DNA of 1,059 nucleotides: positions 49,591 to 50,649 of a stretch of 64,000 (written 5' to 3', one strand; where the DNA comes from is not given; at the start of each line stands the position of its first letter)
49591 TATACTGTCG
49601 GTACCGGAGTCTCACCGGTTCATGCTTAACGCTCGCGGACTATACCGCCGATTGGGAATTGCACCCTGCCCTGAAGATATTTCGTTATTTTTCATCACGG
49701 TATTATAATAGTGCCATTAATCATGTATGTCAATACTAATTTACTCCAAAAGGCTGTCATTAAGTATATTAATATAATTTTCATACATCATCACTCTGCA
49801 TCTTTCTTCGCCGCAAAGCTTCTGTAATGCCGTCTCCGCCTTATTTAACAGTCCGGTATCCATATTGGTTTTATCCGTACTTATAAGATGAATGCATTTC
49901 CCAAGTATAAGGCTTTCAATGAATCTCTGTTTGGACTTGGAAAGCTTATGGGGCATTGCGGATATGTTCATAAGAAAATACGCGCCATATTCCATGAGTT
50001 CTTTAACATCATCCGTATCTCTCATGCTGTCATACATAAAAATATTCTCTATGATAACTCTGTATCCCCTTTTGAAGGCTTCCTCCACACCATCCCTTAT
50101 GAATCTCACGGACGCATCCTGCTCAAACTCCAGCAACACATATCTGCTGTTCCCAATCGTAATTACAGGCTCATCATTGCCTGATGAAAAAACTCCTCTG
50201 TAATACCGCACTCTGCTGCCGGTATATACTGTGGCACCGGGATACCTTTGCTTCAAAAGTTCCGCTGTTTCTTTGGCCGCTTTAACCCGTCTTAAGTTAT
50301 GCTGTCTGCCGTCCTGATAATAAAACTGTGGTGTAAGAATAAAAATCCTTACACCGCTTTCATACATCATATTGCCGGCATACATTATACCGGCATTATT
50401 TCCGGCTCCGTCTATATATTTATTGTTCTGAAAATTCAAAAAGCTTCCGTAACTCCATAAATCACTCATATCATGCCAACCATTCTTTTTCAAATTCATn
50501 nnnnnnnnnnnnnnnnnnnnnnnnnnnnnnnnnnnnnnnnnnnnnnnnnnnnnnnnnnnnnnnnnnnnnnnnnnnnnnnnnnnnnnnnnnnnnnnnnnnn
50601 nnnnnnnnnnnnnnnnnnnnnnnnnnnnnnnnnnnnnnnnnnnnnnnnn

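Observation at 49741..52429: CpsB/YwqE-like PHP phosphatase homolog with all signature histidines replaced, translationally coupled to a GGDEF/degenerate-EAL protein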

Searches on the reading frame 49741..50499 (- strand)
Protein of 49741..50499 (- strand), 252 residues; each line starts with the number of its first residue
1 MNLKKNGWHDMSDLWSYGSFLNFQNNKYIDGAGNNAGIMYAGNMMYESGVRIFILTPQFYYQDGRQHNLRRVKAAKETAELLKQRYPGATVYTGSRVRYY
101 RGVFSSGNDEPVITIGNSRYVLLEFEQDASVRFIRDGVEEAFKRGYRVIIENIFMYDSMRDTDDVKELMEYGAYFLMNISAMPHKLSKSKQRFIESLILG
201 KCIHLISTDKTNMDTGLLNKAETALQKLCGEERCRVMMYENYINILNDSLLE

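Call 3: search_protein_families(library=pfam, proteins=[window:49741-50499:-], max_evalue=1)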
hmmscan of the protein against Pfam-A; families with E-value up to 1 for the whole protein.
window:49741-50499:- (252 aa): 2 families
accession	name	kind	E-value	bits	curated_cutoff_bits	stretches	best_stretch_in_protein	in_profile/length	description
PF19567.5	CpsB_CapC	-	2e-27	96.6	27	1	31-246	15-233/234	Capsular polysaccharide synthesis, CpsB/CapC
PF18795.7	HSM3_N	-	0.054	13.4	24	1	185-247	112-172/237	DNA mismatch repair protein HSM3, N terminal domain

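Call 4: search_protein_families(library=ncbifam, proteins=[window:49741-50499:-], max_evalue=1)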
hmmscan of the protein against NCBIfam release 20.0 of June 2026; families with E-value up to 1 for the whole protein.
window:49741-50499:- (252 aa): 2 families
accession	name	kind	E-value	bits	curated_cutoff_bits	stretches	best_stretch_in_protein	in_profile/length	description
NF041488.1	caps_synth_Cps4B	equivalog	2e-14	53.7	400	1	45-250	29-242/243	capsular polysaccharide biosynthesis protein Cps4B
NF005878.0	PRK07825.1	subfamily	0.14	11.5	287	1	9-48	61-102/278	short chain dehydrogenase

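Call 5: search_solved_structures(query=window:49741-50499:-, max_evalue=10, show_alignments=3)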
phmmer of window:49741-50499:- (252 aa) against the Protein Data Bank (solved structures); distinct sequences matched with E-value up to 10: 6.
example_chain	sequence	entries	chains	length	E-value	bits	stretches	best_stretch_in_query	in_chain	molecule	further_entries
3qy8_A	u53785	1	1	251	1.6e-09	41.2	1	77-250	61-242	Tyrosine-protein phosphatase CpsB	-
2wjd_A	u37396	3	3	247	2e-09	41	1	77-250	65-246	TYROSINE-PROTEIN PHOSPHATASE CPSB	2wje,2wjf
3qy6_A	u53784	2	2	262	1.2e-07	35.1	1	30-241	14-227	Tyrosine-protein phosphatase YwqE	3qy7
7mcd_A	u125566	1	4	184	0.00015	25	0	139-198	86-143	AI-designed TIM-barrel F15C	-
8afz_B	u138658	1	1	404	0.51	13.4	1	108-227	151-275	Sorting nexin-5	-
3wwo_A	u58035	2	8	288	0.73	12.9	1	140-189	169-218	(S)-hydroxynitrile lyase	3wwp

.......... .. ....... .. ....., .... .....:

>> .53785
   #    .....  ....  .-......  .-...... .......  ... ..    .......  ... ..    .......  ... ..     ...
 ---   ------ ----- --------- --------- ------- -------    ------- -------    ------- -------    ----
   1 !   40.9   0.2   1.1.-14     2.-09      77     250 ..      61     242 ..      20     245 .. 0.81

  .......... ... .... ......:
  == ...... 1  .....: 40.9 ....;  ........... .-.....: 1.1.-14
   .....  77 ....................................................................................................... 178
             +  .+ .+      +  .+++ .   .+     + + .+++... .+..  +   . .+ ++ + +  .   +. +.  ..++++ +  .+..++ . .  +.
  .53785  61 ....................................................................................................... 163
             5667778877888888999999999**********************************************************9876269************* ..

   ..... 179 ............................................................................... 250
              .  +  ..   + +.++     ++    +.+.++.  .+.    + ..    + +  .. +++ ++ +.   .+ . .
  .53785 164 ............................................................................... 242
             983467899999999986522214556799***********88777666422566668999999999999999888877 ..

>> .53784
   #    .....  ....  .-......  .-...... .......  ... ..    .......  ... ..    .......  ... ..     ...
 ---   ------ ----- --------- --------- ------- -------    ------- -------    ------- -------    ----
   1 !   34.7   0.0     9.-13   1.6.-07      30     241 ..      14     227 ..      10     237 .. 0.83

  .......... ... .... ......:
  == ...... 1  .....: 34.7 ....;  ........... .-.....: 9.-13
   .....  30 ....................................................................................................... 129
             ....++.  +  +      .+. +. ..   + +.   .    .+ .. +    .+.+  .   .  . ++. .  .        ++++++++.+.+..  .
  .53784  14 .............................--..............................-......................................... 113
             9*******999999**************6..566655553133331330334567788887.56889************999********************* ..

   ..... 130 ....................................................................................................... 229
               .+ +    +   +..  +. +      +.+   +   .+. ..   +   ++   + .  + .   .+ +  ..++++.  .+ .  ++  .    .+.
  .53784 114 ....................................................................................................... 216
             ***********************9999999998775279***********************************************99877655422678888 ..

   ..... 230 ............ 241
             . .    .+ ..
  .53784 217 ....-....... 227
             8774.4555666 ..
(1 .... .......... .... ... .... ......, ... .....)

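Call 9: find_homologous_proteins(query=window:49741-50469:-, max_evalue=0.001)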
Query window:49741-50469:- (242 aa): 2 proteins with E <= 0.001 among 248 candidates.
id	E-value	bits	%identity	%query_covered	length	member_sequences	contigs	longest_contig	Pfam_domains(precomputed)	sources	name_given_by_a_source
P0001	9.2e-155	531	97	100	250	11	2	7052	PF19567.6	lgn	-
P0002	6.4e-124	430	79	100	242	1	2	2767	PF19567.6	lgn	-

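Call 11: find_encoding_contigs(protein=P0002, flank=10000)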
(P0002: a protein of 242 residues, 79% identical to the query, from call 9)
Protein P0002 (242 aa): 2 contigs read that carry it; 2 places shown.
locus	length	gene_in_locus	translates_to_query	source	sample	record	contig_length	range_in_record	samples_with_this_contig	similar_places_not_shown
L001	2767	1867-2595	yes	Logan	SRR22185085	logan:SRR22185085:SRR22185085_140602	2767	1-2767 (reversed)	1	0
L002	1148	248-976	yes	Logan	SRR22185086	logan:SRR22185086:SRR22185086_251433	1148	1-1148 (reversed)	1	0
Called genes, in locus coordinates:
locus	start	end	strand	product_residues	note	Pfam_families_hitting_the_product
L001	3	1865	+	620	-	?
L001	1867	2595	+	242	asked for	PF19567:CpsB_CapC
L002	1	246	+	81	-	?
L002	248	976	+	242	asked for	PF19567:CpsB_CapC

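Call 12: find_encoding_contigs(protein=P0001, flank=10000)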
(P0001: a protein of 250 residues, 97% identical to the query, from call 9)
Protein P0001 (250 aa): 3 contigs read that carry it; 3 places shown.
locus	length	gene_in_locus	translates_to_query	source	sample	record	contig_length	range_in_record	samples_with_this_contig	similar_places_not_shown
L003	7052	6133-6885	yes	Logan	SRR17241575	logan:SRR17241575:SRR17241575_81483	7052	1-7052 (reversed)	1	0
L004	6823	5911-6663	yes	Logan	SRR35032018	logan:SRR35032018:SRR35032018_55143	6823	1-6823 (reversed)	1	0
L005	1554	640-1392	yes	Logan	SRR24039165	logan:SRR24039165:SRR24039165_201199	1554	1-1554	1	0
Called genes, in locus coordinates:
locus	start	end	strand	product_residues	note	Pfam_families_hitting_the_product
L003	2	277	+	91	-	?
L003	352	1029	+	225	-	PF01510:Amidase_2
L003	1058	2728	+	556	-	PF02690:Na_Pi_cotrans, PF01895:PhoU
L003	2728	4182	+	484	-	PF01170:UPF0020, PF05175:MTS, PF13649:Methyltransf_25 (weak), PF13847:Methyltransf_31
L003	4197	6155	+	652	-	PF00990:GGDEF, PF00563:EAL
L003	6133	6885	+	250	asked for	PF19567:CpsB_CapC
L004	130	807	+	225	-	PF01510:Amidase_2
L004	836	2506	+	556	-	PF02690:Na_Pi_cotrans, PF01895:PhoU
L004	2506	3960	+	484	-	PF01170:UPF0020, PF05175:MTS, PF13649:Methyltransf_25 (weak), PF13847:Methyltransf_31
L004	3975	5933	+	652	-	PF00990:GGDEF, PF00563:EAL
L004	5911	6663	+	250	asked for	PF19567:CpsB_CapC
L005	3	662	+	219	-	?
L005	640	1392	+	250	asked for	PF19567:CpsB_CapC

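Call 17: find_related_loci(query=window:49741-50469:-, collection=genome_contigs, flank=10000)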
Query window:49741-50469:- (242 aa) in genome_contigs; peptide patterns used: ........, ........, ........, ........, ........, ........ (x = any residue, [..] = any of these).
29 stretches matched a pattern, but none encodes a relative of the query by tblastn (E <= 1e-3).

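Call 19: search_protein_representatives(protein=window:49741-50469:-)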
Query: 242 residues. Proteins with E-value up to 0.001 (for the whole library): 737; up to 1e-10: 88; up to 1e-30: 5. The best 150 are listed.
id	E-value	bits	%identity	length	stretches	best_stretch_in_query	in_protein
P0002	2.0e-124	430.3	79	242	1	1-242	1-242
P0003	5.4e-44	167.2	36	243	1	1-242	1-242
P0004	1.3e-42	162.7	39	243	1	1-238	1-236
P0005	2.7e-35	138.7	30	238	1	1-241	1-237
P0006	2.6e-31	125.7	32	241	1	1-239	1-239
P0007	6.8e-20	88.4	27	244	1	20-238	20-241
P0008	2.2e-17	80.1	25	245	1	20-241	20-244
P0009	7.2e-17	78.5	25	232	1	34-242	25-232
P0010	3.3e-16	76.3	27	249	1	34-238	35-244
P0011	6.7e-16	75.3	27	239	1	23-203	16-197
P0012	1.1e-15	74.6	25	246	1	21-239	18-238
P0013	1.3e-15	74.4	29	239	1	33-240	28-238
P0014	1.6e-15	74.1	25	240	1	34-236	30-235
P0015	2.9e-15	73.2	28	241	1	33-238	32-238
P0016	3.9e-15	72.8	29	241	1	31-240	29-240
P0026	9.6e-14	68.2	25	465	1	20-232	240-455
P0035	3.7e-13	66.3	30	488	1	20-238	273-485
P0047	1.4e-12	64.4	29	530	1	28-228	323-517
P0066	2.4e-11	60.4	32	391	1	20-229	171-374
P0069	2.6e-11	60.3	25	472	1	32-231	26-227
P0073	3.4e-11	59.9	28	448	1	20-241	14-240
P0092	1.5e-10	57.8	25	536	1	34-209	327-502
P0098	2.1e-10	57.3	28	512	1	20-184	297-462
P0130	1.3e-09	54.8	25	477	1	36-236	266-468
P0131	1.3e-09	54.7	25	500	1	20-241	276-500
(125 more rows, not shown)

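Call 22: predict_structure(protein=window:49741-50469:-)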
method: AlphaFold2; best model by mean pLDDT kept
length: 242 residues; sequences in the alignment: 1
mean_pLDDT: 47.4   pTM: 0.46
mean pLDDT of the five models: 47.4, 45.2, 38.7, 37.9, 35.6
residues with pLDDT >= 90: 0; 70-90: 8; 50-70: 92; < 50: 142
segments of 3 or more residues with pLDDT < 50: 1-42, 47-60, 141-150, 159-177, 179-202, 218-242
pLDDT, mean of each block of 10 residues (from residue 1): 26 30 32 37 48 39 58 60 63 61 59 61 67 65 41 50 41 40 47 45 49 50 39 30 27
secondary structure, 60 per line:
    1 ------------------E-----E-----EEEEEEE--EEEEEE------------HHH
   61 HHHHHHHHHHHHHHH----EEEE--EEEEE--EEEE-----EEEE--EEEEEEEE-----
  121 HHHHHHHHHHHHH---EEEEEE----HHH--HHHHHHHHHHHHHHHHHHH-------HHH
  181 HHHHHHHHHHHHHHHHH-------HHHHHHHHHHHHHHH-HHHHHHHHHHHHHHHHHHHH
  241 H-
elements in order: E31-37 E40-45 H58-75 E80-83 E86-90 E93-96 E102-105 E108-115 H121-133 E137-142 H152-170 H178-197 H205-219 H221-241

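Call 25: find_homologous_proteins(query=A2, max_evalue=1e-10)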
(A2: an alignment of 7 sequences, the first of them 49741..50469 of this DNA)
Query A2 (7 sequences) (242 aa, profile of the alignment): 5 proteins with E <= 1e-10 among 2337 candidates.
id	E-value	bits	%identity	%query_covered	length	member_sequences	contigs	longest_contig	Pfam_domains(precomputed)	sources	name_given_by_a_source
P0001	1.9e-107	376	97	100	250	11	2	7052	PF19567.6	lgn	-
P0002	2.9e-105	369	79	100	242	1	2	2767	PF19567.6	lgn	-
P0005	1.8e-97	344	30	100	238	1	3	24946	PF19567.6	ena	-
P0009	1.5e-86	308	25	86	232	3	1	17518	PF19567.6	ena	-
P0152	3.3e-12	65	23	91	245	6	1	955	PF19567.6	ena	-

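Call 26: find_encoding_contigs(protein=P0005, flank=10000)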
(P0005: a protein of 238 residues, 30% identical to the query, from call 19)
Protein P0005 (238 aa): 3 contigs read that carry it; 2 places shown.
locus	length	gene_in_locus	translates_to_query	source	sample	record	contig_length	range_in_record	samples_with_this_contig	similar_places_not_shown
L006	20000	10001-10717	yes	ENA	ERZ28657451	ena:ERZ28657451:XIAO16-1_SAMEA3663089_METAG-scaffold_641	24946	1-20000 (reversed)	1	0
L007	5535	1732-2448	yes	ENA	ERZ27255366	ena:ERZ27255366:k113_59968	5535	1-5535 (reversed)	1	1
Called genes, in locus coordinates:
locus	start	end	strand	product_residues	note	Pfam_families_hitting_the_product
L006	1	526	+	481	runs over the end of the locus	PF13230:GATase_4 (weak), PF13522:GATase_6, PF13537:GATase_7, PF00156:Pribosyltran (weak)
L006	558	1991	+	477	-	PF00206:Lyase_1, PF10397:ADSL_C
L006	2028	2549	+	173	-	PF19601:DUF6106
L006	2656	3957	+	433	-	PF00478:IMPDH, PF00571:CBS, PF03060:NMO, PF01070:FMN_dh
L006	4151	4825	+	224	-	PF01510:Amidase_2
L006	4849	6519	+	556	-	PF02690:Na_Pi_cotrans, PF01895:PhoU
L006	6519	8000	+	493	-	PF13646:HEAT_2 (faint), PF13649:Methyltransf_25 (faint), PF02353:CMAS (weak), PF02475:TRM5-TYW2_MTfase (weak), PF01170:UPF0020, PF05175:MTS, PF13847:Methyltransf_31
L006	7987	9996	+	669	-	PF00990:GGDEF, PF00563:EAL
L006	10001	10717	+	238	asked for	PF19567:CpsB_CapC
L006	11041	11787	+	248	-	PF12822:ECF_trnsprt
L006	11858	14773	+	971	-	PF00675:Peptidase_M16 (weak), PF05193:Peptidase_M16_C, PF08367:M16C_assoc, PF22516:PreP_C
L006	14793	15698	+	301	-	PF00009:GTP_EFTU, PF00350:Dynamin_N (faint), PF01926:MMR_HSR1, PF02421:FeoB_N, PF04548:AIG1 (weak), PF10662:PduV-EutP (weak), PF16897:MMR_HSR1_Xtn (weak), PF07650:KH_2, +1 more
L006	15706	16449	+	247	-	PF11967:RecO_N, PF02565:RecO_C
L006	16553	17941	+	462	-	PF28494:GlyRS_ins_1 (weak), PF00587:tRNA-synt_2b, PF03129:HGTP_anticodon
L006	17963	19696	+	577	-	-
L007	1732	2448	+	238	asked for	PF19567:CpsB_CapC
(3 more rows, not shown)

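Call 27: find_encoding_contigs(protein=P0009, flank=10000)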
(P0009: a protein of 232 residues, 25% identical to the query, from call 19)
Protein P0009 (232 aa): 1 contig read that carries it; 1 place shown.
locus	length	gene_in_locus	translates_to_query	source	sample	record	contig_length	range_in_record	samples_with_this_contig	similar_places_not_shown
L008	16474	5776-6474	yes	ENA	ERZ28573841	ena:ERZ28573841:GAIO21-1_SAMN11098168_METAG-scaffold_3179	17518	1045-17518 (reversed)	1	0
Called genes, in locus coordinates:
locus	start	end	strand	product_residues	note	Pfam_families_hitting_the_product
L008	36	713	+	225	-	PF01510:Amidase_2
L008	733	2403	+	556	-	PF02690:Na_Pi_cotrans, PF01895:PhoU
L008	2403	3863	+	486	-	PF01170:UPF0020, PF05175:MTS, PF13649:Methyltransf_25 (faint), PF13847:Methyltransf_31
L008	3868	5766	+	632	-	PF00990:GGDEF, PF00563:EAL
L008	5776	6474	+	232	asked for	PF19567:CpsB_CapC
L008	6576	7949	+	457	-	PF00291:PALP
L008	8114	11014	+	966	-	PF00675:Peptidase_M16 (weak), PF05193:Peptidase_M16_C, PF08367:M16C_assoc, PF22516:PreP_C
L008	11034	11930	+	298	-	PF00009:GTP_EFTU, PF00350:Dynamin_N (faint), PF01926:MMR_HSR1, PF02421:FeoB_N, PF04548:AIG1, PF10662:PduV-EutP (weak), PF16897:MMR_HSR1_Xtn (weak), PF07650:KH_2, +1 more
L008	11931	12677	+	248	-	PF11967:RecO_N, PF02565:RecO_C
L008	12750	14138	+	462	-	PF28494:GlyRS_ins_1 (weak), PF00587:tRNA-synt_2b, PF03129:HGTP_anticodon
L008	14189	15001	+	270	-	PF04397:LytTR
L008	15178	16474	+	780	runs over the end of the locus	?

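Call 33: search_protein_families(library=pfam, proteins=[P0026, P0035, P0047, P0066, P0069, P0073, P0092, P0098, P0130, P0131], max_evalue=0.001)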
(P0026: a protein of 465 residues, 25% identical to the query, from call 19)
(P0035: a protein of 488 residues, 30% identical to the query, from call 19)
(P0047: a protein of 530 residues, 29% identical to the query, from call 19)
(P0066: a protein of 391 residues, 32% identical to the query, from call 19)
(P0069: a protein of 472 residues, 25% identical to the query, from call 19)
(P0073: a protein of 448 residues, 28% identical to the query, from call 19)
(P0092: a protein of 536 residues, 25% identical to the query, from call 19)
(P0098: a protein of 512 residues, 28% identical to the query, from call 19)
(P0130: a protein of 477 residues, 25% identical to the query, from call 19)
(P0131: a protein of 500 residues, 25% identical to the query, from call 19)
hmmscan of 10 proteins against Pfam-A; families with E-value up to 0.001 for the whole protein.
P0026 (465 aa): 1 family
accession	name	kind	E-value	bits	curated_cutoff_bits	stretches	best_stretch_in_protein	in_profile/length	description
PF19567.5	CpsB_CapC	-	1.6e-79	267.1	27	1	228-459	2-233/234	Capsular polysaccharide synthesis, CpsB/CapC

P0035 (488 aa): 1 family
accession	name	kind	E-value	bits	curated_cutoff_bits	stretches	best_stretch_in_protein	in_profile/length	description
PF19567.5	CpsB_CapC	-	8.2e-66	222.2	27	1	260-483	1-233/234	Capsular polysaccharide synthesis, CpsB/CapC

P0047 (530 aa): 1 family
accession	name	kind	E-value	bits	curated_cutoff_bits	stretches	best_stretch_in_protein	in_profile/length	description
PF19567.5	CpsB_CapC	-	3.8e-70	236.4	27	1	302-526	1-234/234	Capsular polysaccharide synthesis, CpsB/CapC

P0066 (391 aa): 1 family
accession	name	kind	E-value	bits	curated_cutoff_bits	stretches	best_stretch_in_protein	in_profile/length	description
PF19567.5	CpsB_CapC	-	1e-67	228.4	27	1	159-381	2-233/234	Capsular polysaccharide synthesis, CpsB/CapC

P0069 (472 aa): 1 family
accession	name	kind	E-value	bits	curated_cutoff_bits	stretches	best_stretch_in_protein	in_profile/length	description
PF19567.5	CpsB_CapC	-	2.4e-64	217.4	27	1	1-232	1-233/234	Capsular polysaccharide synthesis, CpsB/CapC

P0073 (448 aa): 1 family
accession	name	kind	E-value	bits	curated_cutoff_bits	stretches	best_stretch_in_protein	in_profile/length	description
PF19567.5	CpsB_CapC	-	1.2e-70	238.1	27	1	1-234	1-233/234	Capsular polysaccharide synthesis, CpsB/CapC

P0092 (536 aa): 1 family
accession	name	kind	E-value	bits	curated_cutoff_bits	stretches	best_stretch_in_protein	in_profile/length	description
PF19567.5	CpsB_CapC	-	1.6e-78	263.8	27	1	300-531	1-233/234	Capsular polysaccharide synthesis, CpsB/CapC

P0098 (512 aa): 1 family
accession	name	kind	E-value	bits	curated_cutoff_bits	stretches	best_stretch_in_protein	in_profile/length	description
PF19567.5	CpsB_CapC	-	1.8e-71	240.7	27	1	284-507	1-233/234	Capsular polysaccharide synthesis, CpsB/CapC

P0130 (477 aa): 2 families
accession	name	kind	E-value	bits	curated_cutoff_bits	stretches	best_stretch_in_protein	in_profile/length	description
PF19567.5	CpsB_CapC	-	1e-35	123.7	27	1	259-469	23-234/234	Capsular polysaccharide synthesis, CpsB/CapC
PF13624.11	SurA_N_3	-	0.00081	19.7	27.2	0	17-108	5-89/162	SurA-like N-terminal domain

P0131 (500 aa): 1 family
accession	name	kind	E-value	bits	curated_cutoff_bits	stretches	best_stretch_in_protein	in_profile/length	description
PF19567.5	CpsB_CapC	-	1.5e-65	221.3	27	1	264-495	2-233/234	Capsular polysaccharide synthesis, CpsB/CapC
